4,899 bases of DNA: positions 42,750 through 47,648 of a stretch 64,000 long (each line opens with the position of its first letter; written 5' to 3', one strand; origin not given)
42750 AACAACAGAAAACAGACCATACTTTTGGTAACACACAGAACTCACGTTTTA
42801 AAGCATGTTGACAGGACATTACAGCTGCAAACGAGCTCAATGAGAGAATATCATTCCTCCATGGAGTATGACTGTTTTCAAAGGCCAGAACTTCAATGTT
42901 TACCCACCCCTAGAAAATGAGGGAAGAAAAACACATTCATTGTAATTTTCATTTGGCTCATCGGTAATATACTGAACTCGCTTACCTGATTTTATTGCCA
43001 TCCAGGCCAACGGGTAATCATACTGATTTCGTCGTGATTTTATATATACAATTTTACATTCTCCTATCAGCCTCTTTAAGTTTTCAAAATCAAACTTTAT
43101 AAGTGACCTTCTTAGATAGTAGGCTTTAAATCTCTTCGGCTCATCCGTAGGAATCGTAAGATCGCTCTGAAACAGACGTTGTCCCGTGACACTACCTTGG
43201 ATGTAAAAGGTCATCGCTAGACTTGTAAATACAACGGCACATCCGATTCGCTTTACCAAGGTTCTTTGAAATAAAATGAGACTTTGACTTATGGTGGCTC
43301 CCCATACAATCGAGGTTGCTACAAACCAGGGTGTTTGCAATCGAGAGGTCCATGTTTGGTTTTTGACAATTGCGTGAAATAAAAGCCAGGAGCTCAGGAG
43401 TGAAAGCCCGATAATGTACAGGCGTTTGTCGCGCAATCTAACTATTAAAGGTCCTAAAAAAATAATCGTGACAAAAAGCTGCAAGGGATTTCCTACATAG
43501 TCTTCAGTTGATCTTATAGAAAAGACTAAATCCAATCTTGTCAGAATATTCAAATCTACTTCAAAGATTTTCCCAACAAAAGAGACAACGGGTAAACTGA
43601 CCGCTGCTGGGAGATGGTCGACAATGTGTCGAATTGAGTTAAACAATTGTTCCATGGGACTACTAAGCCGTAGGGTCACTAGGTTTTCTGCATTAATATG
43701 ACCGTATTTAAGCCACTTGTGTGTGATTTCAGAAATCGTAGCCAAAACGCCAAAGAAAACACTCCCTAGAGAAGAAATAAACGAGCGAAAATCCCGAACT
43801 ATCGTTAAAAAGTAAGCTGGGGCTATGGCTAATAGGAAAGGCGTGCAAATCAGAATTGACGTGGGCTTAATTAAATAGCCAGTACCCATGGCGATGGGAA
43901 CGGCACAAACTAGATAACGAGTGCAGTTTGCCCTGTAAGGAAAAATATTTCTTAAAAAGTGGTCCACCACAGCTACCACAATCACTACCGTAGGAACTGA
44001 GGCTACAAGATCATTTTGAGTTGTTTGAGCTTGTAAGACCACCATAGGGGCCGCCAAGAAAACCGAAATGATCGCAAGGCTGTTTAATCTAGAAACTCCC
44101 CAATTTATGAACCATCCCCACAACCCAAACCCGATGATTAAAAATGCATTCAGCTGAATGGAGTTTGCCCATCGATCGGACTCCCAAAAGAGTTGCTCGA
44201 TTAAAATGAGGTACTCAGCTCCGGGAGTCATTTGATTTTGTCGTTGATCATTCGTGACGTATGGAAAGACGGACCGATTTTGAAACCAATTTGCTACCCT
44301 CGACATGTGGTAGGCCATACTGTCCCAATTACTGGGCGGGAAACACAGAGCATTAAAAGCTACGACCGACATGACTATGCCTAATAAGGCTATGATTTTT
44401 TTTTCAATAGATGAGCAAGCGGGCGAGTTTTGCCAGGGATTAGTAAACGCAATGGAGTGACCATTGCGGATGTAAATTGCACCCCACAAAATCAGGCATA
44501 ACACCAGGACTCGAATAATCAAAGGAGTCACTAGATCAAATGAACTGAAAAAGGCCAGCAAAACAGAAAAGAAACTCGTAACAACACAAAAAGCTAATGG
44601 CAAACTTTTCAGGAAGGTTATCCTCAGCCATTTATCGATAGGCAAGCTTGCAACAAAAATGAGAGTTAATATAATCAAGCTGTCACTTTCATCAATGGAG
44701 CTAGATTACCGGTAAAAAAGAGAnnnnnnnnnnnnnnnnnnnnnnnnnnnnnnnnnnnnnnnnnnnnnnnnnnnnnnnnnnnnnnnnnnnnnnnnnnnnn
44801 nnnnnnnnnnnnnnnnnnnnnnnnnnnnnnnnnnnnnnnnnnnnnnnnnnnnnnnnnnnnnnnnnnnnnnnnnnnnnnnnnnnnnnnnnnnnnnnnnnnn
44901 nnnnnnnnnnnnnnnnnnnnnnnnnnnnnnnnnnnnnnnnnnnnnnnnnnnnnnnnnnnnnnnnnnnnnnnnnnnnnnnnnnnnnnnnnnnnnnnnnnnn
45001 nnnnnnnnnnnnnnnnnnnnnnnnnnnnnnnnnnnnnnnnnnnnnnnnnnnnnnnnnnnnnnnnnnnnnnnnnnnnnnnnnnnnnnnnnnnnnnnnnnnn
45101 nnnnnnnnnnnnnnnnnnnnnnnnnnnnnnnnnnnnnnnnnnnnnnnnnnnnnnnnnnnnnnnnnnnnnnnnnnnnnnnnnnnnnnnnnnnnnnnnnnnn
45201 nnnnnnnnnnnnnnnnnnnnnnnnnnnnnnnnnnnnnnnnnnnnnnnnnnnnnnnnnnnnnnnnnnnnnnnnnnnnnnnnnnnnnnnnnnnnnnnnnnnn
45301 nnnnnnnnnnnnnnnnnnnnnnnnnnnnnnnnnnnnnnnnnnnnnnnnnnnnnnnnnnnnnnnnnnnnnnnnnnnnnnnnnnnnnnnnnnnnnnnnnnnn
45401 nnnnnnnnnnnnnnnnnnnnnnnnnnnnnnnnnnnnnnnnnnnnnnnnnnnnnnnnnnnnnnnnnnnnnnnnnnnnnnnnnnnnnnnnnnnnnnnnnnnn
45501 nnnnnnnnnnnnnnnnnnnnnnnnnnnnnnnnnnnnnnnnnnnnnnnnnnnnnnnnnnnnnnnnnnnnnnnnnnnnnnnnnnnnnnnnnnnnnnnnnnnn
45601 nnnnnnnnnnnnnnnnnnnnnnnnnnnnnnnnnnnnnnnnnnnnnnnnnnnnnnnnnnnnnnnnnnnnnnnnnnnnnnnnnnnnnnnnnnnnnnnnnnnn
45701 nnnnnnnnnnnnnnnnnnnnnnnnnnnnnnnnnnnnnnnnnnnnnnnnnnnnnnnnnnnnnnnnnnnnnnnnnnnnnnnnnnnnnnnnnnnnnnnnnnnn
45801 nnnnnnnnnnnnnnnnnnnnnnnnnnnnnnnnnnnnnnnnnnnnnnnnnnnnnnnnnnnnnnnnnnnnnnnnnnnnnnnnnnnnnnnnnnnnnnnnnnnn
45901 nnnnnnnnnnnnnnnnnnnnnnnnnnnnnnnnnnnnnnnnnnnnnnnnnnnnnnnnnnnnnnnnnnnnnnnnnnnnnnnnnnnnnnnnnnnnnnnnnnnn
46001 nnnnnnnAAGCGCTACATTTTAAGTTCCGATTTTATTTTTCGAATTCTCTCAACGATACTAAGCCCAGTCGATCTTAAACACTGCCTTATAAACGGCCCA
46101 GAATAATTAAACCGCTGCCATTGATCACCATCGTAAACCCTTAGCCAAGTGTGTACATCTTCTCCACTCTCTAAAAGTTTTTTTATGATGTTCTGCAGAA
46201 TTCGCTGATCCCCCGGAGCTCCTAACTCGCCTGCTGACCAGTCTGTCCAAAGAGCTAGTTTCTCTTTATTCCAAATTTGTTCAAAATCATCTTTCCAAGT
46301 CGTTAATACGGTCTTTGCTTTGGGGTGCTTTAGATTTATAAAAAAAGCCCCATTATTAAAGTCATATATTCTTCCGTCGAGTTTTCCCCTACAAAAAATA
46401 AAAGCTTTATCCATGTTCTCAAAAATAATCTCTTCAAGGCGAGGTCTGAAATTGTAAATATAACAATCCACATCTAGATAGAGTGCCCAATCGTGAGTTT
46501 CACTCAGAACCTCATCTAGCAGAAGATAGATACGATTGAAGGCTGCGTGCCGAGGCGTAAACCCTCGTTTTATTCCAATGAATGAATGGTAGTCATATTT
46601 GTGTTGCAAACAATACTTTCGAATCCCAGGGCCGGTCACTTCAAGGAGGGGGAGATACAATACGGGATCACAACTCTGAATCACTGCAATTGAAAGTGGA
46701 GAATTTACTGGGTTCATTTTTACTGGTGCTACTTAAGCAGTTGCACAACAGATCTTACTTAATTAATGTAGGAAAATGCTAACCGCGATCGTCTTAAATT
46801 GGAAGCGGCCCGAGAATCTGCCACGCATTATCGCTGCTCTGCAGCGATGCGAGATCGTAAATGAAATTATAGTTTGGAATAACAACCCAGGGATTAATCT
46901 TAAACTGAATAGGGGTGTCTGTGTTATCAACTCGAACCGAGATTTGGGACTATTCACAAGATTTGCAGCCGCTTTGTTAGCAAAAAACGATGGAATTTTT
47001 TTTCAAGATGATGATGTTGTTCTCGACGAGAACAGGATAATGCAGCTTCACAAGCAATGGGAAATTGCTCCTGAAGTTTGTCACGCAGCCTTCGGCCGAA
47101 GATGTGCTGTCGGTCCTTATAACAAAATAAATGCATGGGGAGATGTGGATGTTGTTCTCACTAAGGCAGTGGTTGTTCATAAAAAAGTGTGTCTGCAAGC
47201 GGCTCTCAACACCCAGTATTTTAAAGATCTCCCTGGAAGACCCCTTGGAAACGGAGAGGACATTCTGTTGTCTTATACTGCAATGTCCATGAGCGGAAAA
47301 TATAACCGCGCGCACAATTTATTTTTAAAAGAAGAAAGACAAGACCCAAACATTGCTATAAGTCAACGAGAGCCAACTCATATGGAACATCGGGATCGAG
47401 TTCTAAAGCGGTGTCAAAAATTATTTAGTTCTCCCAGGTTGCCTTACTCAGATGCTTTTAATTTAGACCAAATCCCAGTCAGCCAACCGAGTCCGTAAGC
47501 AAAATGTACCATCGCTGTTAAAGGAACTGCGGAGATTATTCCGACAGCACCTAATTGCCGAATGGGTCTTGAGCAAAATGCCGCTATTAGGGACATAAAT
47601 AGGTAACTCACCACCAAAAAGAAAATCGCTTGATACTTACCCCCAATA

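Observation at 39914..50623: Accessory island combining an HPr-kinase-like protein, a Pol-beta nucleotidyltransferase, four glycosyltransferase-like proteins, a methyltransferase and an ABC exporter: candidate undescribed glyco-/phospho-modification and export system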

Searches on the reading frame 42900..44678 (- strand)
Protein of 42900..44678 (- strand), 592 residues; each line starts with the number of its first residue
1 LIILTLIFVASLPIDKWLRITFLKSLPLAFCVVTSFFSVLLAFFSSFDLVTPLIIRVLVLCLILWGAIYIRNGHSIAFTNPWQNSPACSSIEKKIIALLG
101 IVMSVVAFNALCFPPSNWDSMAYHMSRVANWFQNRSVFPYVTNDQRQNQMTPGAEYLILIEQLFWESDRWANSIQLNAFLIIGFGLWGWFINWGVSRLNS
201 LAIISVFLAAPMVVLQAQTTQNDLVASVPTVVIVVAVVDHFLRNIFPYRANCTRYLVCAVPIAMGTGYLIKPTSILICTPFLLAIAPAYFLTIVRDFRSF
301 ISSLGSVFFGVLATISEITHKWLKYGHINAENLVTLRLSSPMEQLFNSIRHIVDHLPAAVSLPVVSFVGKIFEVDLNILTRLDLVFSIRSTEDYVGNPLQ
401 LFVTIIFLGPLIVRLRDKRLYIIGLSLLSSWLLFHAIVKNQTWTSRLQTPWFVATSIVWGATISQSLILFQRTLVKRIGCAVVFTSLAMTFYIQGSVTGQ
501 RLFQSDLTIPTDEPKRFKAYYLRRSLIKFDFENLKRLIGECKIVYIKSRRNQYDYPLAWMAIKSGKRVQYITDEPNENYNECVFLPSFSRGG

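Call 3: search_protein_families(library=pfam, proteins=[window:42900-44678:-], max_evalue=0.01)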
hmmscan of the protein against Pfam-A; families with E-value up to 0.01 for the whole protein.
window:42900-44678:- (592 aa): 0 families

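Call 5: search_protein_families(library=ncbifam, proteins=[window:42900-44678:-], max_evalue=0.01)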
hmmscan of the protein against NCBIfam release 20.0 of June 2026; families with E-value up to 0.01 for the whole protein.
window:42900-44678:- (592 aa): 0 families

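Call 23: find_homologous_proteins(query=window:42900-44678:-, max_evalue=0.001)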
Query window:42900-44678:- (592 aa): 41 proteins with E <= 0.001 among 8000 candidates.
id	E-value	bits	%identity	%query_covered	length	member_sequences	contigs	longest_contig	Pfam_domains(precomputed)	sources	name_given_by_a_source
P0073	0.0e+0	1323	100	100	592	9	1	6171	-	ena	-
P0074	6.1e-224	763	58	100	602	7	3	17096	-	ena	-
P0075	7.2e-202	690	57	90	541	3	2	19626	-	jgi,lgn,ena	jgi:hypothetical protein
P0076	3.0e-163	563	46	96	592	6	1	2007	-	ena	-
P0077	2.5e-106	375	36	99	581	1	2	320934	-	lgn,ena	-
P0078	4.9e-105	371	38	98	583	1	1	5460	-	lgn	-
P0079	5.7e-104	367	36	99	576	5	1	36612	-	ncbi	-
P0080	8.8e-101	357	36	93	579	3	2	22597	-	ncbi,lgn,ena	-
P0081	2.9e-98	348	35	98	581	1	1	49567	-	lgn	-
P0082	3.1e-92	328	37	80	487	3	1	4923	-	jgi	jgi:hypothetical protein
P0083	1.6e-60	224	43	48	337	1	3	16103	-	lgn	-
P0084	1.7e-53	201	33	79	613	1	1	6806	-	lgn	-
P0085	1.8e-40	157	27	81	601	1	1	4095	-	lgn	-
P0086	1.5e-39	155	29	94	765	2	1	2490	-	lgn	-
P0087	5.5e-39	153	27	78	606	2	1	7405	-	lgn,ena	-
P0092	6.4e-26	109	26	78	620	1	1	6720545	PF20176.4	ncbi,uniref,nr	ncbi:hypothetical protein [Anaeromyxobacter oryzae]|uniref:Glycosyltransferase RgtA/B/C/D-like domai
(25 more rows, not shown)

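Call 38: search_solved_structures(query=A4, max_evalue=1, show_alignments=1)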
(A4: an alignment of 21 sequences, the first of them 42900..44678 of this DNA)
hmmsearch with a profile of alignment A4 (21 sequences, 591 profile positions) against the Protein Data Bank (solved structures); distinct sequences matched with E-value up to 1: 1.
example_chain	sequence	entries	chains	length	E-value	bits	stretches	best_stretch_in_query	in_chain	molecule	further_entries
8wpu_B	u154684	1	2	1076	0.45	12.2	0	252-354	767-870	Extracellular calcium-sensing receptor,calcium-sensing receptor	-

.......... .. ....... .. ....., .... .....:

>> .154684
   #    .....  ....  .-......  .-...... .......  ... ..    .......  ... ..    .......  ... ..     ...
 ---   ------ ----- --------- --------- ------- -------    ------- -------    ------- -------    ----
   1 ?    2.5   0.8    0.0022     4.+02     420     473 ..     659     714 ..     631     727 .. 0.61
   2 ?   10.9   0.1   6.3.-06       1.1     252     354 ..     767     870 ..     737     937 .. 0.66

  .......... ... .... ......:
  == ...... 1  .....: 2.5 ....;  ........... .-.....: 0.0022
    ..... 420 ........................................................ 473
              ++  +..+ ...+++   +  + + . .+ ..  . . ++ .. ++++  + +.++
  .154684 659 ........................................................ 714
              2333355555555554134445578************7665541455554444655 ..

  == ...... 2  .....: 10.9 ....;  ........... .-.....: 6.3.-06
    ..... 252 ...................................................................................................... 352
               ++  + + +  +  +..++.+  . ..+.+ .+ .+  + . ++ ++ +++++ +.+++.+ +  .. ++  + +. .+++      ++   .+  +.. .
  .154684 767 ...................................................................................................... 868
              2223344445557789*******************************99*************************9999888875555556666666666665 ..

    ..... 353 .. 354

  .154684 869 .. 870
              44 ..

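Call 39: search_protein_families(library=pfam, alignment_id=A4, max_evalue=0.01)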
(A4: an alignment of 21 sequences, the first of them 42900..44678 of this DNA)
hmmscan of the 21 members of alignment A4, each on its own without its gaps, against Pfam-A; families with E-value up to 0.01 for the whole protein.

A. member 1, window:42900-44678:- (592 aa): 0 families

B. families by the number of members that match (of 21 scanned): 5 families
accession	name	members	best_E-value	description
PF13231.12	PMT_2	4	5.4e-08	Dolichyl-phosphate-mannose-protein mannosyltransferase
PF20176.3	DUF6541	1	2.8e-05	Family of unknown function (DUF6541)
PF02366.24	PMT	1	9.3e-05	Dolichyl-phosphate-mannose-protein mannosyltransferase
PF11309.13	DUF3112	1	0.0048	Protein of unknown function (DUF3112)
PF19554.4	DUF6077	1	0.0055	Family of unknown function (DUF6077)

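Call 42: search_protein_families(library=pfam, proteins=[window:42900-44678:-], max_evalue=10)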
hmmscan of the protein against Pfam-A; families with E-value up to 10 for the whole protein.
window:42900-44678:- (592 aa): 0 families

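Call 55: find_encoding_contigs(protein=P0077, flank=10000, max_places=1)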
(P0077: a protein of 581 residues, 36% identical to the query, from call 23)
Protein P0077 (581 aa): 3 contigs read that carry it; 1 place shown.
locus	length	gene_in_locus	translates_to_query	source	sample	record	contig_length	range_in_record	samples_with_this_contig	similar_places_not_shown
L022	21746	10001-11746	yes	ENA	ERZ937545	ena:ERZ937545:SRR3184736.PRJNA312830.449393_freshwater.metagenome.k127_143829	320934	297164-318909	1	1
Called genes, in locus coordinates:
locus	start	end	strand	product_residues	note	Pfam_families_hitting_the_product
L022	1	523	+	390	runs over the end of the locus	PF07690:MFS_1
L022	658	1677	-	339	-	PF13229:Beta_helix (faint)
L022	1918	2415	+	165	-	PF00583:Acetyltransf_1, PF13673:Acetyltransf_10, PF13508:Acetyltransf_7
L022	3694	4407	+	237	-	PF00583:Acetyltransf_1 (weak)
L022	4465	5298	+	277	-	PF00892:EamA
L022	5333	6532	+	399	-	PF07690:MFS_1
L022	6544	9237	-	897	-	PF00133:tRNA-synt_1, PF09334:tRNA-synt_1g, PF13603:tRNA-synt_1_2, PF08264:Anticodon_1, PF10458:Val_tRNA-synt_C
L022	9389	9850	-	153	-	PF01668:SmpB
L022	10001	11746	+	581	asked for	-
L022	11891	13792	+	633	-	PF01411:tRNA-synt_2c, PF07973:tRNA_SAD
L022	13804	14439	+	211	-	PF00730:HhH-GPD, PF00633:HHH (weak)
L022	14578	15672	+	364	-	PF00724:Oxidored_FMN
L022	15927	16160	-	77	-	-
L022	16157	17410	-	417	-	PF00109:ketoacyl-synt, PF02801:Ketoacyl-synt_C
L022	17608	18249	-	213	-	PF13401:AAA_22 (faint)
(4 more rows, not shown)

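Call 56: find_encoding_contigs(protein=P0092, flank=10000, max_places=1)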
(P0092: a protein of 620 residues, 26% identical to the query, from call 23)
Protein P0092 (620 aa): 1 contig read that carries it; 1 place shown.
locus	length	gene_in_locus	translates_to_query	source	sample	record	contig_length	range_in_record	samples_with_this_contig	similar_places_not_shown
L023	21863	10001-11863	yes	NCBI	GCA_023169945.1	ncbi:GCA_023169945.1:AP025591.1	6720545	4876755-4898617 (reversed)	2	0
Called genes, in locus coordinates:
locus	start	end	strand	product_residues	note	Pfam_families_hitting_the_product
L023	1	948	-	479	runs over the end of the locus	PF10282:Lactonase (weak), PF21783:YNCE (faint)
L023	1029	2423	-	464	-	PF14537:Cytochrom_c3_2 (faint), PF09699:Paired_CXXCH_1 (faint)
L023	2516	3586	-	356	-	-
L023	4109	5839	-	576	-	PF09699:Paired_CXXCH_1 (faint), PF14522:Cytochrome_C7 (faint), PF16656:Pur_ac_phosph_N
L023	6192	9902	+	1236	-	PF17771:ADAMTS_CR_2 (faint)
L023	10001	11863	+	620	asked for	PF20176:DUF6541 (weak)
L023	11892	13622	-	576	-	-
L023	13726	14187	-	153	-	-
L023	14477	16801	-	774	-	-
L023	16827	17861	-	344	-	-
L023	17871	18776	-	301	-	PF01436:NHL (weak)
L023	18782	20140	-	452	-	-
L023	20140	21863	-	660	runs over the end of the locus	-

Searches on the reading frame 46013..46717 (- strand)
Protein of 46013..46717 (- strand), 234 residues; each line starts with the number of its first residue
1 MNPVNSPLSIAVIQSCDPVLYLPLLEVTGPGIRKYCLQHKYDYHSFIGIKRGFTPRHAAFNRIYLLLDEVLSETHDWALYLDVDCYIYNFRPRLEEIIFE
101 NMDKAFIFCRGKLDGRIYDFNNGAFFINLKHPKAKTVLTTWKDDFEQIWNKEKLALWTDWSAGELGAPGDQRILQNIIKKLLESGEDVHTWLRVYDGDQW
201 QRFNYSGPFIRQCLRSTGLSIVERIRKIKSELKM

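Call 3: search_protein_families(library=pfam, proteins=[window:46013-46717:-], max_evalue=0.01)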
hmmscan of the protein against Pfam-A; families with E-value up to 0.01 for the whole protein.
window:46013-46717:- (234 aa): 0 families

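Call 5: search_protein_families(library=ncbifam, proteins=[window:46013-46717:-], max_evalue=0.01)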
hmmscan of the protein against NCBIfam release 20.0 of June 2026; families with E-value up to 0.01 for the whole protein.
window:46013-46717:- (234 aa): 0 families

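Call 42: search_protein_families(library=pfam, proteins=[window:46013-46717:-], max_evalue=10)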
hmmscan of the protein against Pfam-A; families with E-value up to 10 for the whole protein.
window:46013-46717:- (234 aa): 1 family
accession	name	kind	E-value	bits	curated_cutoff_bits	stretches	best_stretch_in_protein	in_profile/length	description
PF03314.20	DUF273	-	0.085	12.9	30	1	33-106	2-73/219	Protein of unknown function, DUF273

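Call 43: search_solved_structures(query=window:46013-46717:-, max_evalue=10, show_alignments=2)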
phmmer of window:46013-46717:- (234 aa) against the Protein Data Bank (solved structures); distinct sequences matched with E-value up to 10: 9.
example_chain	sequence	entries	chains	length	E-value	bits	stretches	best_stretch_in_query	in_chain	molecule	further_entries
6u4s_A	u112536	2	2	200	0.32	13.7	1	62-145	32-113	Cysteine dioxygenase type 1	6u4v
6u4l_A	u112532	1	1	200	0.44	13.2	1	62-145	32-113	Cysteine dioxygenase type 1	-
6g4j_B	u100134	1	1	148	0.71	12.5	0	154-188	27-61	alphaREP bE8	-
6gwc_C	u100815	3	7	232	0.78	12.4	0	161-185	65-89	iE5 ALPHAREP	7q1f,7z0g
9t1m_A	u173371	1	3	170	1.1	11.9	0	156-183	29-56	Alpha Rep E4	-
6gx7_E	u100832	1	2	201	1.1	11.9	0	161-184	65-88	iiiA5 ALPHAREP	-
8c47_A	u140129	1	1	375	1.2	11.8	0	92-137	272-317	Actin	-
7q8b_A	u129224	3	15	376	1.2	11.8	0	92-137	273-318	Actin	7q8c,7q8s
5dcq_A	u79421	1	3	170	1.5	11.4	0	162-189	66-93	artificial repeat proteins (alphaREP3)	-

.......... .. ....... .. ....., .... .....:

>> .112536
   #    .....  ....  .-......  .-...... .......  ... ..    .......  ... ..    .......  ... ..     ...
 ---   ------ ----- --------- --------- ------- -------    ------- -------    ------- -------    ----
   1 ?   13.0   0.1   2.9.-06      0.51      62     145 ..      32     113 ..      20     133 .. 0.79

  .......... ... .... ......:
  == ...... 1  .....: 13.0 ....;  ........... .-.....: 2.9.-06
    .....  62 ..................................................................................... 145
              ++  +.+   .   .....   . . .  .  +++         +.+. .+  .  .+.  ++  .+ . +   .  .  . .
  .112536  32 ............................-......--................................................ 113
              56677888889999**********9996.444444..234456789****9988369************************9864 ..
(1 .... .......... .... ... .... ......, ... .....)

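Call 44: find_homologous_proteins(query=window:46013-46717:-, max_evalue=0.001)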
Query window:46013-46717:- (234 aa): 5 proteins with E <= 0.001 among 197 candidates.
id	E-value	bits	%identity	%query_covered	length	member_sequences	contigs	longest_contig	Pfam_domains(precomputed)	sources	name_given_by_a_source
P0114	3.7e-159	546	99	100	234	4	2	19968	-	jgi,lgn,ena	jgi:hypothetical protein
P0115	6.5e-117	407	76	95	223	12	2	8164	-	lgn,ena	-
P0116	6.9e-102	358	64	99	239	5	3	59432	-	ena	-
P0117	3.6e-95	336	65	89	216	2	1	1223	-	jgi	jgi:hypothetical protein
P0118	9.3e-43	165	43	89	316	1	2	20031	-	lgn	-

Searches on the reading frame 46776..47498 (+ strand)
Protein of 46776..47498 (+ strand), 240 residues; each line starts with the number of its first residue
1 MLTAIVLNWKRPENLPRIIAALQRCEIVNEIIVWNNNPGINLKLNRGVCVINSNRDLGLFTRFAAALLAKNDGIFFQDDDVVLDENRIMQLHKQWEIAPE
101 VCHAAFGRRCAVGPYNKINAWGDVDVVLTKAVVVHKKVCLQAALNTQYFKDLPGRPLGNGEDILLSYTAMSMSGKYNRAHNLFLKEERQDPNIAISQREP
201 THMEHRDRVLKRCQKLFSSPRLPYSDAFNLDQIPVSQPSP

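Call 3: search_protein_families(library=pfam, proteins=[window:46776-47498:+], max_evalue=0.01)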
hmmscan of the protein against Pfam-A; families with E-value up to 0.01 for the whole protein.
window:46776-47498:+ (240 aa): 1 family
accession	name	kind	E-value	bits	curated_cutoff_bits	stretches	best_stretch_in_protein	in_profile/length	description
PF09258.16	Glyco_transf_64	-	8.3e-10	38.8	21.3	1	3-225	2-236/245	Glycosyl transferase family 64 domain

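Call 5: search_protein_families(library=ncbifam, proteins=[window:46776-47498:+], max_evalue=0.01)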
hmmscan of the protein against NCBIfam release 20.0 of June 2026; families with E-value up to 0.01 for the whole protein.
window:46776-47498:+ (240 aa): 0 families
